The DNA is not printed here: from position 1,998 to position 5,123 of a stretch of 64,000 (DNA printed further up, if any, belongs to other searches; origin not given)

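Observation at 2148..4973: Orphan, short NarG-like molybdoenzyme with no partner subunits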

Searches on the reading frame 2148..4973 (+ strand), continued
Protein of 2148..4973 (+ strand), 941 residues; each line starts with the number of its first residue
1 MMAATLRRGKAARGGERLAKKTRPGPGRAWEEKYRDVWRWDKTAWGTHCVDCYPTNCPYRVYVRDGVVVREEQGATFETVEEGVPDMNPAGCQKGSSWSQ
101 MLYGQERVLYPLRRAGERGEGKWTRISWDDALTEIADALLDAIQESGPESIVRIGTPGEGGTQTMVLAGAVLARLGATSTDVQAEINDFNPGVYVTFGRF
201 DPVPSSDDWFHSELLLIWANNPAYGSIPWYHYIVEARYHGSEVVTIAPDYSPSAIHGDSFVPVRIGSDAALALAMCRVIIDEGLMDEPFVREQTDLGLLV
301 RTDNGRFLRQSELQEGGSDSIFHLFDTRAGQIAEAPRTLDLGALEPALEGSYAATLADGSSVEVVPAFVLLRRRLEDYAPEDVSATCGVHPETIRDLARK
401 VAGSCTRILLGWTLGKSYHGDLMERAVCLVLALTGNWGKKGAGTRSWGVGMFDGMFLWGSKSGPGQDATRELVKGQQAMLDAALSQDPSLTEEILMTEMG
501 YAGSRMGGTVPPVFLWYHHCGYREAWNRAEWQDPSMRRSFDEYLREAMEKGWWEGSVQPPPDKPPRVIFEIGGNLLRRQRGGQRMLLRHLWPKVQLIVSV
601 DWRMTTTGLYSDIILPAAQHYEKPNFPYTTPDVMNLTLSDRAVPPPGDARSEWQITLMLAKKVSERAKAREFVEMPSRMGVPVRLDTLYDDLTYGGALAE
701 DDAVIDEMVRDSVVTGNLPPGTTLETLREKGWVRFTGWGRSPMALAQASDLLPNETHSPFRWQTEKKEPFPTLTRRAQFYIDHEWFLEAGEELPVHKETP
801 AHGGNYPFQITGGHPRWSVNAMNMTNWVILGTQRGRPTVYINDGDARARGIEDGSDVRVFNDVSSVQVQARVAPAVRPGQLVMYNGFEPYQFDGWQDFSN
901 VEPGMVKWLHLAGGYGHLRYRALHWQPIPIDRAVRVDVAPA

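Call 57: find_encoding_contigs(protein=P0045, flank=10000, max_places=1)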
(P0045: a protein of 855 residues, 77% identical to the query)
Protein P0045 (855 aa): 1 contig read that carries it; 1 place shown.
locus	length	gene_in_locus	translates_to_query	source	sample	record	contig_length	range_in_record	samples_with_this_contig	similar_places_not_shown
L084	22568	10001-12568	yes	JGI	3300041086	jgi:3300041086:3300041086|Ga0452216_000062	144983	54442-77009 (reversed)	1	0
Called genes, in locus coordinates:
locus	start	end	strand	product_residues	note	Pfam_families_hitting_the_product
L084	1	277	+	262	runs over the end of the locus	PF01869:BcrAD_BadFG, PF22521:HypF_C_2 (faint)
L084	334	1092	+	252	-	PF03598:CdhC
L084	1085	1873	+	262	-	PF13614:AAA_31, PF00142:Fer4_NifH (faint), PF01656:CbiA, PF06564:CBP_BcsQ (weak)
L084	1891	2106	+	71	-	PF26551:DUF8180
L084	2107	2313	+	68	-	PF10133:CooT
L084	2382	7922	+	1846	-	PF00005:ABC_tran (faint), PF00910:RNA_helicase (faint), PF00931:NB-ARC (faint), PF01443:Viral_helicase1 (faint), PF01583:APS_kinase (faint), PF02463:SMC_N (faint), PF17755:UvrA_DNA-bind, PF17760:UvrA_inter, +21 more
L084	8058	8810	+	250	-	PF00190:Cupin_1 (faint), PF02311:AraC_binding (faint), PF05899:Cupin_3 (faint), PF07883:Cupin_2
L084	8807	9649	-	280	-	PF03446:NAD_binding_2 (weak), PF09130:DUF1932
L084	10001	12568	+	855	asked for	PF00384:Molybdopterin, PF01568:Molydop_binding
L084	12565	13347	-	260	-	PF00106:adh_short, PF08659:KR, PF13561:adh_short_C2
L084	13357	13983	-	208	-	-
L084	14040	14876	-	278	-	PF08241:Methyltransf_11, PF08242:Methyltransf_12, PF13649:Methyltransf_25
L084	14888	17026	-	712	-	PF01408:GFO_IDH_MocA, PF04321:RmlD_sub_bind, PF05368:NmrA, PF01073:3Beta_HSD, PF01370:Epimerase, PF13460:NAD_binding_10, PF16363:GDP_Man_Dehyd, PF07993:NAD_binding_4 (weak), +1 more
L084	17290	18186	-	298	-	-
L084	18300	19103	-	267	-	PF06187:DUF993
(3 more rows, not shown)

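Call 58: find_encoding_contigs(protein=P0025, flank=10000, max_places=1)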
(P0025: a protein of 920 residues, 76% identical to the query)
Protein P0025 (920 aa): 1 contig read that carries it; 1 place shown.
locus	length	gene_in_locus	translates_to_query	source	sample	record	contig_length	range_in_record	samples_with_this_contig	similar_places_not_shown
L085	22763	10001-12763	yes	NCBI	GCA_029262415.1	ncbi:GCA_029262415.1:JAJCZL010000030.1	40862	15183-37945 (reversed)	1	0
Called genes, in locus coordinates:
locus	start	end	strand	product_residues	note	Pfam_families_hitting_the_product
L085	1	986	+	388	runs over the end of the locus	-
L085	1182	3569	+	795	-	PF02901:PFL-like, PF01228:Gly_radical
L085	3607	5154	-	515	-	PF00501:AMP-binding, PF13193:AMP-binding_C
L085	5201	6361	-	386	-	PF02771:Acyl-CoA_dh_N, PF02770:Acyl-CoA_dh_M, PF00441:Acyl-CoA_dh_1, PF08028:Acyl-CoA_dh_2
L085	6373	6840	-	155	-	PF01047:MarR, PF12802:MarR_2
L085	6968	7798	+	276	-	PF00106:adh_short, PF08659:KR, PF13561:adh_short_C2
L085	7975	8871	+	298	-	PF13353:Fer4_12, PF04055:Radical_SAM, PF00037:Fer4 (weak)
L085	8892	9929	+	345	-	PF13187:Fer4_9 (faint), PF12797:Fer4_2 (faint), PF12837:Fer4_6 (faint), PF12838:Fer4_7 (weak), PF13247:Fer4_11, PF25160:LdpA_Fe-S-bd (weak), PF13237:Fer4_10 (weak)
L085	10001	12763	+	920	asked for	PF00384:Molybdopterin, PF01568:Molydop_binding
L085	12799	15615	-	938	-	-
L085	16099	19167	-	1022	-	PF00873:ACR_tran, PF02355:SecD_SecF_C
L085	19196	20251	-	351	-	PF25917:BSH_RND (faint), PF25967:RND-MFP_C (weak)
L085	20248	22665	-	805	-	PF02321:OEP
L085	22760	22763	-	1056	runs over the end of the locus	PF02012:BNR (faint), PF13088:BNR_2 (weak), PF13948:DUF4215 (faint), PF00404:Dockerin_1 (faint)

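Call 67: predict_structure(alignment_id=A2)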
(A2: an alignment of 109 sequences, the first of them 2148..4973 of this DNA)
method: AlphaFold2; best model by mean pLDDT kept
length: 941 residues; sequences in the alignment: 109
mean_pLDDT: 86.1   pTM: 0.89
mean pLDDT of the five models: 86.1, 85.6, 85.4, 85.3, 85.0
residues with pLDDT >= 90: 497; 70-90: 339; 50-70: 74; < 50: 31
segments of 3 or more residues with pLDDT < 50: 1-25, 817-821
pLDDT, mean of each block of 10 residues (from residue 1): 32 34 51 73 89 75 90 78 68 63 87 93 96 99 95 81 91 92 75 88 86 90 68 86 89 82 91 99 98 98 98 94 98 96 97 97 99 98 96 99 93 75 95 96 85 88 95 91 88 81 73 87 83 79 88 83 94 80 82 95 90 95 90 89 94 98 98 90 95 96 98 95 96 89 86 89 94 95 94 92 87 54 58 71 96 94 88 88 78 77 78 80 57 87 89
secondary structure, 60 per line:
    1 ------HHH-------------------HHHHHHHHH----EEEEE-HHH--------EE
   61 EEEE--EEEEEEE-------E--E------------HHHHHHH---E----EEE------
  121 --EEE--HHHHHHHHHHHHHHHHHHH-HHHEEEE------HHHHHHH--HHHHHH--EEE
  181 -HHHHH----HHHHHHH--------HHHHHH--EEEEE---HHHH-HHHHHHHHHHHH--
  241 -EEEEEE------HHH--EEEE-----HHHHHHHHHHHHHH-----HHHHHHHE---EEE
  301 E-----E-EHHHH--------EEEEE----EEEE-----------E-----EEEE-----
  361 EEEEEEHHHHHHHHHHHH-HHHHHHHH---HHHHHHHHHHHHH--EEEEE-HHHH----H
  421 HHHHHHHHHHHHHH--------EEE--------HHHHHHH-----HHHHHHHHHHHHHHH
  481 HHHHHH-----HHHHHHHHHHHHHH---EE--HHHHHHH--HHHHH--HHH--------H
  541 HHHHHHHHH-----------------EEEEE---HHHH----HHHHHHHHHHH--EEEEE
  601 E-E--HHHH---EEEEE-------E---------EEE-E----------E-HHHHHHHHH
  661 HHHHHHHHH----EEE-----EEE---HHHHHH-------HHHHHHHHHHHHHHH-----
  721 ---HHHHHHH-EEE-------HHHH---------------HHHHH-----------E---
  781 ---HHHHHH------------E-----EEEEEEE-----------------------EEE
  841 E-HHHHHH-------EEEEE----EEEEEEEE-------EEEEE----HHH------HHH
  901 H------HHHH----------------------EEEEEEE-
elements in order (helices of 4 or more, strands of 3 or more residues): H29-37 E42-46 E59-64 E67-73 H97-103 E112-114 E123-125 H128-146 E151-154 H161-167 H170-175 E178-180 H182-186 H191-197 H206-211 E214-218 H222-225 H227-238 E242-247 E259-262 H268-281 H287-293 E298-301 H310-313 E322-326 E331-334 E352-355 E361-366 H367-378 H380-387 H391-403 E406-410 H412-415 H420-434 E443-445 H454-460 H466-486 H492-505 H513-519 H522-526 H540-549 E567-571 H575-578 H583-593 E596-601 H606-609 E613-617 E635-637 H652-669 E674-676 E682-684 H688-693 H701-715 H724-730 E732-734 H742-745 H761-765 H784-789 E808-814 E838-841 H843-848 E856-860 E865-872 E880-884 H898-901 H908-911 E934-940

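Call 69: fold_search(model_id=the predicted structure, library=pdb)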
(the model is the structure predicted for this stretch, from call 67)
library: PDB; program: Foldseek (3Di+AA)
matches with E <= 10: 945; with E <= 0.001: 175
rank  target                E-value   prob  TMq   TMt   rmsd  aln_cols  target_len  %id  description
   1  2ivf_A                5.6e-98  1.00  0.92  0.95   2.4       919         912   41  Ethylbenzene dehydrogenase from Aromatoleum aromaticum (released 2006-09-14)
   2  4ydd_C                2.8e-78  1.00  0.85  0.90   3.0       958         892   30  Crystal structure of the perchlorate reductase PcrAB from Azospira suillum PS (released 2016-03-09)
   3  4ydd_A                1.3e-77  1.00  0.85  0.89   3.5       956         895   30  Crystal structure of the perchlorate reductase PcrAB from Azospira suillum PS (released 2016-03-09)
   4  5e7o_A                7.4e-77  1.00  0.85  0.89   3.6       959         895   30  Crystal structure of the perchlorate reductase PcrAB mutant W461E of PcrA from Azospira suillum PS (released 2016-03-09)
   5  5ch7_A                1.1e-76  1.00  0.85  0.89   3.4       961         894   30  Crystal structure of the perchlorate reductase PcrAB - Phe164 gate switch intermediate - from Azospira suillum PS (released 2016-03-09)
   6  5ch7_C                1.4e-76  1.00  0.85  0.90   3.4       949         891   31  Crystal structure of the perchlorate reductase PcrAB - Phe164 gate switch intermediate - from Azospira suillum PS (released 2016-03-09)
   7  1q16_A                6.3e-55  1.00  0.78  0.60   6.2      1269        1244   19  Crystal structure of Nitrate Reductase A, NarGHI, from Escherichia coli (released 2003-10-07)
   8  1r27_A                1.4e-54  1.00  0.77  0.60   7.1      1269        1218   19  Crystal Structure of NarGH complex (released 2004-02-17)
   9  3egw_A                3.9e-54  1.00  0.77  0.59   6.9      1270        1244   19  The crystal structure of the NarGHI mutant NarH - C16A (released 2010-03-02)
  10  3ir7_A                1.8e-53  1.00  0.75  0.58   7.9      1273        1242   19  Crystal structure of NarGHI mutant NarG-R94S (released 2010-01-05)
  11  1siw_A                5.5e-53  1.00  0.76  0.58   7.3      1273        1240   18  Crystal structure of the apomolybdo-NarGHI (released 2004-06-08)
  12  3ir5_A                6.8e-53  1.00  0.77  0.59   7.3      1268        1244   19  Crystal structure of NarGHI mutant NarG-H49C (released 2010-01-05)
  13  3ir6_A                1.6e-51  1.00  0.75  0.58   8.5      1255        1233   19  Crystal structure of NarGHI mutant NarG-H49S (released 2010-01-05)
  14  7b04_H                2.6e-51  1.00  0.75  0.63   7.5      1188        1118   18  Structure of Nitrite oxidoreductase (Nxr) from the anammox bacterium Kuenenia stuttgartiensis. (released 2021-07-14)
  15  7b04_K                7.4e-51  1.00  0.74  0.63   7.2      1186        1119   18  Structure of Nitrite oxidoreductase (Nxr) from the anammox bacterium Kuenenia stuttgartiensis. (released 2021-07-14)
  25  1eu1                  3.1e-35  1.00  0.58  0.70   7.9       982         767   17  THE CRYSTAL STRUCTURE OF RHODOBACTER SPHAEROIDES DIMETHYLSULFOXIDE REDUCTASE REVEALS TWO DISTINCT MOLYBDENUM COORDINATIO (released 2000-08-02)
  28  1e5v_A                6.1e-35  1.00  0.58  0.70   8.6       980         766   16  OXIDIZED DMSO REDUCTASE EXPOSED TO HEPES BUFFER (released 2000-08-25)
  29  1e60_C                7.2e-35  1.00  0.59  0.71   8.1       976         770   17  OXIDIZED DMSO REDUCTASE EXPOSED TO HEPES - Structure II BUFFER (released 2000-08-25)
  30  1e61_C                7.2e-35  1.00  0.56  0.68   9.3       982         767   17  OXIDIZED DMSO REDUCTASE EXPOSED TO HEPES - Structure II BUFFER (released 2000-08-25)
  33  1e18                  9.0e-35  1.00  0.58  0.69   9.0       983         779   17  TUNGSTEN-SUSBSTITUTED DMSO REDUCTASE FROM RHODOBACTER CAPSULATUS (released 2000-06-11)
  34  1e60_A                1.0e-34  1.00  0.57  0.68   9.3       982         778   17  OXIDIZED DMSO REDUCTASE EXPOSED TO HEPES - Structure II BUFFER (released 2000-08-25)
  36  1e61_A                1.1e-34  1.00  0.56  0.68   9.3       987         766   17  OXIDIZED DMSO REDUCTASE EXPOSED TO HEPES - Structure II BUFFER (released 2000-08-25)
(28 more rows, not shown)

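Call 74: find_encoding_contigs(protein=P0008, flank=6000, max_places=1)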
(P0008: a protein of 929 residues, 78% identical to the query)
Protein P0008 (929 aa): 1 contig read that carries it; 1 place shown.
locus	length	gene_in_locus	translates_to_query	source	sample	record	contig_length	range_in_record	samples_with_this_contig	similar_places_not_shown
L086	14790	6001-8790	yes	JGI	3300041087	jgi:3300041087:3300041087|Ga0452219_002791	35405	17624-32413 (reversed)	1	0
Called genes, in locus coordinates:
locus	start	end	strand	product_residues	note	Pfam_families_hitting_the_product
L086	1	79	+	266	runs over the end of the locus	PF08241:Methyltransf_11 (weak)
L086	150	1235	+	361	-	PF00924:MS_channel_2nd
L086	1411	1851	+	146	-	PF02566:OsmC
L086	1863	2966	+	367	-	PF00676:E1_dh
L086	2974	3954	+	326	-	PF02779:Transket_pyr, PF02780:Transketolase_C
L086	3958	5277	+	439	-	PF00364:Biotin_lipoyl, PF02817:E3_binding, PF00198:2-oxoacid_dh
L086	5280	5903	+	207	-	PF12844:HTH_19 (weak), PF13560:HTH_31, PF01381:HTH_3, PF07883:Cupin_2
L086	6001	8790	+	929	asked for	PF00384:Molybdopterin, PF01568:Molydop_binding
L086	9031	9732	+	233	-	PF02463:SMC_N (faint), PF00005:ABC_tran, PF13304:AAA_21 (faint)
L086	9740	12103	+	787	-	PF02687:FtsX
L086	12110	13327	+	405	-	PF00364:Biotin_lipoyl (faint), PF25917:BSH_RND (faint), PF25984:BSH_YknX (faint), PF25989:YknX_C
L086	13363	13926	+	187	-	PF13590:DUF4136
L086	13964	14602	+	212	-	PF00583:Acetyltransf_1, PF13508:Acetyltransf_7 (faint)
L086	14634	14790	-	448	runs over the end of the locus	PF01554:MatE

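Call 75: find_encoding_contigs(protein=P0037, flank=6000, max_places=1)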
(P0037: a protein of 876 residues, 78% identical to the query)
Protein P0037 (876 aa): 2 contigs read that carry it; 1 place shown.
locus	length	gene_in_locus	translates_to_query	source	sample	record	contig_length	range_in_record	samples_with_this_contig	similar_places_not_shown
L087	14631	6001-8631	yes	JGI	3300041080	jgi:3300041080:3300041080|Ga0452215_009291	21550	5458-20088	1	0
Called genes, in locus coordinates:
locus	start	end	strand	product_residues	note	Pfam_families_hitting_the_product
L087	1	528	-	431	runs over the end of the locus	PF02515:CoA_transf_3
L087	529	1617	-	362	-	PF02771:Acyl-CoA_dh_N, PF00441:Acyl-CoA_dh_1, PF08028:Acyl-CoA_dh_2 (weak)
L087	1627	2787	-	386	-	PF02771:Acyl-CoA_dh_N, PF02770:Acyl-CoA_dh_M, PF00441:Acyl-CoA_dh_1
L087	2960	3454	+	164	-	PF01575:MaoC_dehydratas (faint), PF13452:FAS1_DH_region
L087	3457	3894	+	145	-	PF01575:MaoC_dehydratas (weak)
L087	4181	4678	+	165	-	-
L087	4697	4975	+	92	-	PF02597:ThiS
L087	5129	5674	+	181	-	PF13505:OMP_b-brl (weak)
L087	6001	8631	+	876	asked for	PF00384:Molybdopterin, PF01568:Molydop_binding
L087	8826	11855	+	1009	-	PF13620:CarboxypepD_reg (weak)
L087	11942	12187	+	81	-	PF06689:zf-C4_ClpX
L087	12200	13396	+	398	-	PF02515:CoA_transf_3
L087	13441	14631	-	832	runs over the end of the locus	PF01326:PPDK_N, PF27448:Rph_4th, PF00391:PEP-utilizers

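Call 76: find_encoding_contigs(protein=P0034, flank=6000, max_places=1)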
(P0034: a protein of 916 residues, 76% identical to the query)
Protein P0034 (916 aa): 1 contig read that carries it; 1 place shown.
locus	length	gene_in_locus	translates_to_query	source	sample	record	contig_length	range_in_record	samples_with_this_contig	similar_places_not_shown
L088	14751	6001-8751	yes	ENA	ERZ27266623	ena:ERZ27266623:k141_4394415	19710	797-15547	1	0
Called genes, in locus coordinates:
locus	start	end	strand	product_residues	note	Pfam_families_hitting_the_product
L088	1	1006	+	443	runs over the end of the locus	PF07690:MFS_1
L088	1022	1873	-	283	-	PF13714:PEP_mutase, PF00463:ICL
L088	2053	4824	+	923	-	PF00384:Molybdopterin, PF01568:Molydop_binding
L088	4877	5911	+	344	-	PF12838:Fer4_7 (faint), PF13187:Fer4_9 (faint), PF12797:Fer4_2 (faint), PF12837:Fer4_6 (faint), PF13247:Fer4_11, PF13237:Fer4_10 (weak)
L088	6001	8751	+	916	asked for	PF00384:Molybdopterin, PF01568:Molydop_binding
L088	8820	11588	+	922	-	PF00384:Molybdopterin, PF01568:Molydop_binding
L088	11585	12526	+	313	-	PF04055:Radical_SAM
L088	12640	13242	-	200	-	PF13302:Acetyltransf_3 (weak), PF13420:Acetyltransf_4, PF00583:Acetyltransf_1, PF13508:Acetyltransf_7 (weak)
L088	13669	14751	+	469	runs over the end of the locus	PF00245:Alk_phosphatase, PF01676:Metalloenzyme (weak), PF00245:Alk_phosphatase (weak)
